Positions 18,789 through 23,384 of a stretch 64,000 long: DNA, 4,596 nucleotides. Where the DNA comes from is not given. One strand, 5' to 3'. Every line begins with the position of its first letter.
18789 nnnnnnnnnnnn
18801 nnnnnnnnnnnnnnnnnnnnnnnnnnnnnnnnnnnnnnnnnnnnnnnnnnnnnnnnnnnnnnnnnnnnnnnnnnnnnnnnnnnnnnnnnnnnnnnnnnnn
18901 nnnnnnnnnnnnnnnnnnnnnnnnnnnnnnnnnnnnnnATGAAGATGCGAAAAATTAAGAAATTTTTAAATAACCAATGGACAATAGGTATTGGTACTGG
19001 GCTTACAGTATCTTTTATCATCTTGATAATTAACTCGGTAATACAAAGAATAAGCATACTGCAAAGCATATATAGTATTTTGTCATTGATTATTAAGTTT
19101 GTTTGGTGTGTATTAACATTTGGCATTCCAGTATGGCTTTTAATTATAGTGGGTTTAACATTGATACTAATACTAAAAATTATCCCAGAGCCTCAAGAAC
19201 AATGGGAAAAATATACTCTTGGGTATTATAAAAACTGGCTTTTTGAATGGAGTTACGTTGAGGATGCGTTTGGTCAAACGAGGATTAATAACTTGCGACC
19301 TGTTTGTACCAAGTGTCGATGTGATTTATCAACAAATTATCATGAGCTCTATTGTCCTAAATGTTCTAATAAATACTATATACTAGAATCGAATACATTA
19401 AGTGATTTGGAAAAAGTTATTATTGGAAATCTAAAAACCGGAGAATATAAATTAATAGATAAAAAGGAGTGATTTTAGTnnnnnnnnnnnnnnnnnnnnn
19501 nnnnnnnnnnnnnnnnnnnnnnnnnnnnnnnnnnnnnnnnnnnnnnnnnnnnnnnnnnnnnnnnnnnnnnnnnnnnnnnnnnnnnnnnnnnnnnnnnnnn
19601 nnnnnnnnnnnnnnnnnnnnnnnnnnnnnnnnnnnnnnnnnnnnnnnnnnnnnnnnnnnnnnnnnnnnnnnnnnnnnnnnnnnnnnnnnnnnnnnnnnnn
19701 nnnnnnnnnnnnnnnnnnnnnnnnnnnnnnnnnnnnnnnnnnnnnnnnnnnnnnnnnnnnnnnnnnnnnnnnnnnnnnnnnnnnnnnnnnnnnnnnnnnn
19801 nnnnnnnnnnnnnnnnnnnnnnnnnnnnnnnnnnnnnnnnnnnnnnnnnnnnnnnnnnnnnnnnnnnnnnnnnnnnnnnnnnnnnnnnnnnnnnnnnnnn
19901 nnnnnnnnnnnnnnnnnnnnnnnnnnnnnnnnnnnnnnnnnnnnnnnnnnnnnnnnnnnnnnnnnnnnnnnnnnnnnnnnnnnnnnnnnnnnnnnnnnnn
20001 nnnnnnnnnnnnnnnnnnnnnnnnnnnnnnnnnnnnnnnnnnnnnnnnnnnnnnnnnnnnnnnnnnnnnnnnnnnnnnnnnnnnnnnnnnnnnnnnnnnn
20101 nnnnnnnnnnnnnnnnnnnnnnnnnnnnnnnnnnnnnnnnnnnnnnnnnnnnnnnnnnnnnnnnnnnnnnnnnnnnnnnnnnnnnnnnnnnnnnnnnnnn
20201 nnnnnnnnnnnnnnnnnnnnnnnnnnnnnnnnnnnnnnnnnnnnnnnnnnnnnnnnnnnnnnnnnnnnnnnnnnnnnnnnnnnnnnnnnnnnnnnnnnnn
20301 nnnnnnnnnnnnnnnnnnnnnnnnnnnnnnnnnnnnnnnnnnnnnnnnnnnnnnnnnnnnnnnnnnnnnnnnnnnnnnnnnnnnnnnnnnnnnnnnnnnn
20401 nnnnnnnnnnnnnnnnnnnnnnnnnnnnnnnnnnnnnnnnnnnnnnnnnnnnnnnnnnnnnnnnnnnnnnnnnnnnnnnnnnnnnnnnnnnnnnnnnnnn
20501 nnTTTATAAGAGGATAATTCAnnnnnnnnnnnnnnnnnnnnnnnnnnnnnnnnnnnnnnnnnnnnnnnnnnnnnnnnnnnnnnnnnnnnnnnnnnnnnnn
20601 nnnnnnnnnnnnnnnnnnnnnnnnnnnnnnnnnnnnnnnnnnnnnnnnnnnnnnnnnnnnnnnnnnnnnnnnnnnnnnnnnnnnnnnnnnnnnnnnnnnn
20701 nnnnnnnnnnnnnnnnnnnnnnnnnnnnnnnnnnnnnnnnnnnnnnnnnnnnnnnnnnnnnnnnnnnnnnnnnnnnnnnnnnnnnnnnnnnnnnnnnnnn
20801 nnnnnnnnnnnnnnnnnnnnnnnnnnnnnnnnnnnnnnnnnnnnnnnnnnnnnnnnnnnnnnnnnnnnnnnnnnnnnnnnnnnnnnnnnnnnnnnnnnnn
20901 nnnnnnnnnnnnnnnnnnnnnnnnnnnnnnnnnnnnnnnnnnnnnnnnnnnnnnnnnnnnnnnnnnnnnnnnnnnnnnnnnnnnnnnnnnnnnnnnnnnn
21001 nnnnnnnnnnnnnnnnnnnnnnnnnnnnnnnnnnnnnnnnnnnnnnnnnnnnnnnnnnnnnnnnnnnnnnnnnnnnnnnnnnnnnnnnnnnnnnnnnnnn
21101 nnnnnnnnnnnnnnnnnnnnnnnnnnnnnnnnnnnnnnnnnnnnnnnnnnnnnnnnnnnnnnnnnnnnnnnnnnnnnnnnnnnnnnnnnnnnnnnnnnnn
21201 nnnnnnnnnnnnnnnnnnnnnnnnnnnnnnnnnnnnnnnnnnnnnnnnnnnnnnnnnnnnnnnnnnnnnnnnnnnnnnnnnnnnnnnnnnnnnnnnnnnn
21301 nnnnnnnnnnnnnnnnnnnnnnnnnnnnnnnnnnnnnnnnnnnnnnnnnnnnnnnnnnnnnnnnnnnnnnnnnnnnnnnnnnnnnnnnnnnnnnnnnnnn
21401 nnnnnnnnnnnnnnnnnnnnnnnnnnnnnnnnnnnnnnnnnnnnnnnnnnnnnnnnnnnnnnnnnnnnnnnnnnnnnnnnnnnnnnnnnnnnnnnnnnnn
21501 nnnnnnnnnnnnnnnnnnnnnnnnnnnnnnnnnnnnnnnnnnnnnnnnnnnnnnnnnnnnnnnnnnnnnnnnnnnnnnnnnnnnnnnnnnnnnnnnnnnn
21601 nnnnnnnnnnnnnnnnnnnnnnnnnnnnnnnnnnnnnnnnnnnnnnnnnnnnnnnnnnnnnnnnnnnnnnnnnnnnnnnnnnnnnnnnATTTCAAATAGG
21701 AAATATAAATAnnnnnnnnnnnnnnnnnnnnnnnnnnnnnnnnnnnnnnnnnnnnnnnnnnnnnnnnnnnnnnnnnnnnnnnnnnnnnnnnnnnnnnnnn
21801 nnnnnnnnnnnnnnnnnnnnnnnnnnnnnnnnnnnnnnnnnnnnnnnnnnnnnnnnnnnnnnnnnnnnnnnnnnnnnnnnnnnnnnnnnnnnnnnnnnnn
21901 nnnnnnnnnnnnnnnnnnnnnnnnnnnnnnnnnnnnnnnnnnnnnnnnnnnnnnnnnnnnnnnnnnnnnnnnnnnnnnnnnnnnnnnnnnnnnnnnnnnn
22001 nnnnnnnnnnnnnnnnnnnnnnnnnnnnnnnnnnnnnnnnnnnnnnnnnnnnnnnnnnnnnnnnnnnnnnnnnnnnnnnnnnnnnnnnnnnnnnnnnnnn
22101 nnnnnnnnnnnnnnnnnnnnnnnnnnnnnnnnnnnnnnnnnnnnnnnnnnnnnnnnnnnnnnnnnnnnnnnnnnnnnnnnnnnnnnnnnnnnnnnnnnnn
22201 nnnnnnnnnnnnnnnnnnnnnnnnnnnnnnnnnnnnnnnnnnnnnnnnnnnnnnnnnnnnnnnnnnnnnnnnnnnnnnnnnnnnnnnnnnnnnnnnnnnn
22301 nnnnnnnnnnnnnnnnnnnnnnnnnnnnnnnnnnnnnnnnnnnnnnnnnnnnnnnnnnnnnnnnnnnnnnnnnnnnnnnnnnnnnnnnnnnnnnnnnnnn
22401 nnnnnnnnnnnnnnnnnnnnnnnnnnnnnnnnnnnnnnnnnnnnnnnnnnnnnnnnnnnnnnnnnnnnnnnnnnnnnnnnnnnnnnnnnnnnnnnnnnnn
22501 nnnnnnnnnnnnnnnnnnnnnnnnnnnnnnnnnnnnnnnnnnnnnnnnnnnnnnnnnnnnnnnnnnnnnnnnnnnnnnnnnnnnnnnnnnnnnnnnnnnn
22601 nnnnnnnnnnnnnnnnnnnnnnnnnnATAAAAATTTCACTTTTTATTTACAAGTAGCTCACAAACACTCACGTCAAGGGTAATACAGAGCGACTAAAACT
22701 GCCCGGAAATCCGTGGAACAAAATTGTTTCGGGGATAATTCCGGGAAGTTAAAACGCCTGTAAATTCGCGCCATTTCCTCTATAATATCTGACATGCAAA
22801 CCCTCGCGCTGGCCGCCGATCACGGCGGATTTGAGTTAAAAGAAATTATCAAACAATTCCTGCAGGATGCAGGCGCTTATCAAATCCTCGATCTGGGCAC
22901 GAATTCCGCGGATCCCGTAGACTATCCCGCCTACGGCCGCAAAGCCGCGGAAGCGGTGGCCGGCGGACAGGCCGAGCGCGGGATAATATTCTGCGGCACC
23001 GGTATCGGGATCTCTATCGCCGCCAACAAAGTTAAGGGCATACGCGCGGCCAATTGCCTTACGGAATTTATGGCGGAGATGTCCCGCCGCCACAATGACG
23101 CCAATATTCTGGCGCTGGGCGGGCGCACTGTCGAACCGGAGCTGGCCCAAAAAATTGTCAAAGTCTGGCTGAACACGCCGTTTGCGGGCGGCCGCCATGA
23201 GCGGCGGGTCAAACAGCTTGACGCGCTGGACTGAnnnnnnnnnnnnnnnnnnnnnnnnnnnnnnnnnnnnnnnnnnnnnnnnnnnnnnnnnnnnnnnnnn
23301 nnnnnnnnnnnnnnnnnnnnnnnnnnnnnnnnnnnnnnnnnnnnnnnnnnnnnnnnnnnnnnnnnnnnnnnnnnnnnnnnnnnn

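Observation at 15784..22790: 7-kb AT-rich defence-type island inserted directly 3' of tRNA-Gly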

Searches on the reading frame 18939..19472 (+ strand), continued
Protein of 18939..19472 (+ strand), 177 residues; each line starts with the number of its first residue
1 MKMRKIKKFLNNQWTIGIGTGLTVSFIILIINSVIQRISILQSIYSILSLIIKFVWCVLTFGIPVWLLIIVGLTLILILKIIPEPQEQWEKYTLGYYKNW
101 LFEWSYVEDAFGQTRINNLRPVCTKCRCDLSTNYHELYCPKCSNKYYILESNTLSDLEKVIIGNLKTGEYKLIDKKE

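Call 105: fold_search(model_id=the predicted structure, library=viral)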
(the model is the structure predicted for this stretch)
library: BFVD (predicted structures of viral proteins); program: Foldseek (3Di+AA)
matches with E <= 10: 637; with E <= 0.001: 0
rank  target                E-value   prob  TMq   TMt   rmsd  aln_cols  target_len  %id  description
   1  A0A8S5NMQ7            8.8e-02  0.38  0.14  0.12  14.4       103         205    9  DNA-directed RNA polymerase II subunit [Siphoviridae sp. ctQU013]
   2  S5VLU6                2.6e-01  0.99  0.15  0.49   1.0        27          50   26  Uncharacterized protein [Mycobacterium phage TA17A]
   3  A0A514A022            2.6e-01  0.99  0.16  0.55   2.4        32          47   25  Putative superfamily II helicase [Aeromonas phage LAh_6]
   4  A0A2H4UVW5            2.7e-01  0.21  0.14  0.07  13.6        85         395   16  Uncharacterized protein [Bodo saltans virus]
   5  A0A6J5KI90            3.6e-01  0.33  0.14  0.34   9.9        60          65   27  Uncharacterized protein [uncultured Caudovirales phage]
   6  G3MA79                3.6e-01  0.10  0.13  0.10  14.4        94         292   14  Gp338 [Bacillus phage G]
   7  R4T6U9                3.9e-01  0.90  0.15  0.47   2.3        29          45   28  Uncharacterized protein [Halogranum tailed virus 1]
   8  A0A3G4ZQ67            4.1e-01  0.33  0.16  0.21  13.7       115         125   16  Translation initiation factor 2 subunit beta [Barrevirus sp.]
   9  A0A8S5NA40            4.6e-01  0.66  0.22  0.53   4.1        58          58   22  Uncharacterized protein [Siphoviridae sp. ctkTE1]
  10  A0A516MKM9            4.6e-01  0.54  0.16  0.28   7.6        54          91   15  (no name in the UniProt tables at hand)
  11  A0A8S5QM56            5.8e-01  0.85  0.14  0.22   8.0        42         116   28  Hydrogenase/urease nickel incorporation protein [Siphoviridae sp. ctAvf12]
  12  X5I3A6                6.2e-01  0.33  0.16  0.16   7.6        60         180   20  Uncharacterized protein [Pseudomonas phage KPP25]
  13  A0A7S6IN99            6.6e-01  0.13  0.22  0.09  21.7       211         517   10  Putative capsid protein [Alteromonas phage phiAFP1]
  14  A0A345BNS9            7.0e-01  0.60  0.21  0.29   3.7        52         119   21  (no name in the UniProt tables at hand)
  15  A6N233                7.4e-01  0.96  0.16  0.48   1.5        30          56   23  Uncharacterized protein [Microbacterium phage Min1]
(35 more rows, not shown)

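Call 107: search_dna_similar(query=P0249, collection=plasmids, mode=protein, max_evalue=0.001, max_rows=15)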
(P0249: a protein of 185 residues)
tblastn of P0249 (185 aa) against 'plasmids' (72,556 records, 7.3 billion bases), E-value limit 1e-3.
No match.

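Call 108: search_dna_similar(query=P0247, collection=plasmids, mode=protein, max_evalue=0.001, max_rows=15)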
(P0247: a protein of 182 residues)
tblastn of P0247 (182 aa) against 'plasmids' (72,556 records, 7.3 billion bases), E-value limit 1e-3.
No match.

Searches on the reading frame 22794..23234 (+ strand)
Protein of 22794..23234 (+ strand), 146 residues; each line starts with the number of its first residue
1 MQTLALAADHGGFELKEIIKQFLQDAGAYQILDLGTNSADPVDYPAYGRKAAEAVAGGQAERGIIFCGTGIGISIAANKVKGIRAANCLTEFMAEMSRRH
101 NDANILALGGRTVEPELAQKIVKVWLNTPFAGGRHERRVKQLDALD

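Call 7: search_protein_families(library=pfam, proteins=[window:22794-23234:+], max_evalue=0.01)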
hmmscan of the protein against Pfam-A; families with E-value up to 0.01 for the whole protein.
window:22794-23234:+ (146 aa): 1 family
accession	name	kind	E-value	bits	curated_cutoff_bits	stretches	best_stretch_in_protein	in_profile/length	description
PF02502.23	LacAB_rpiB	-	1.8e-57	193.6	24.7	1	5-142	2-138/138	Ribose/Galactose Isomerase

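Call 21: find_encoding_contigs(protein=window:22794-23234:+, flank=10000, max_places=10)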
Protein window:22794-23234:+ (146 aa): no gene with exactly this product is on record in the collection.
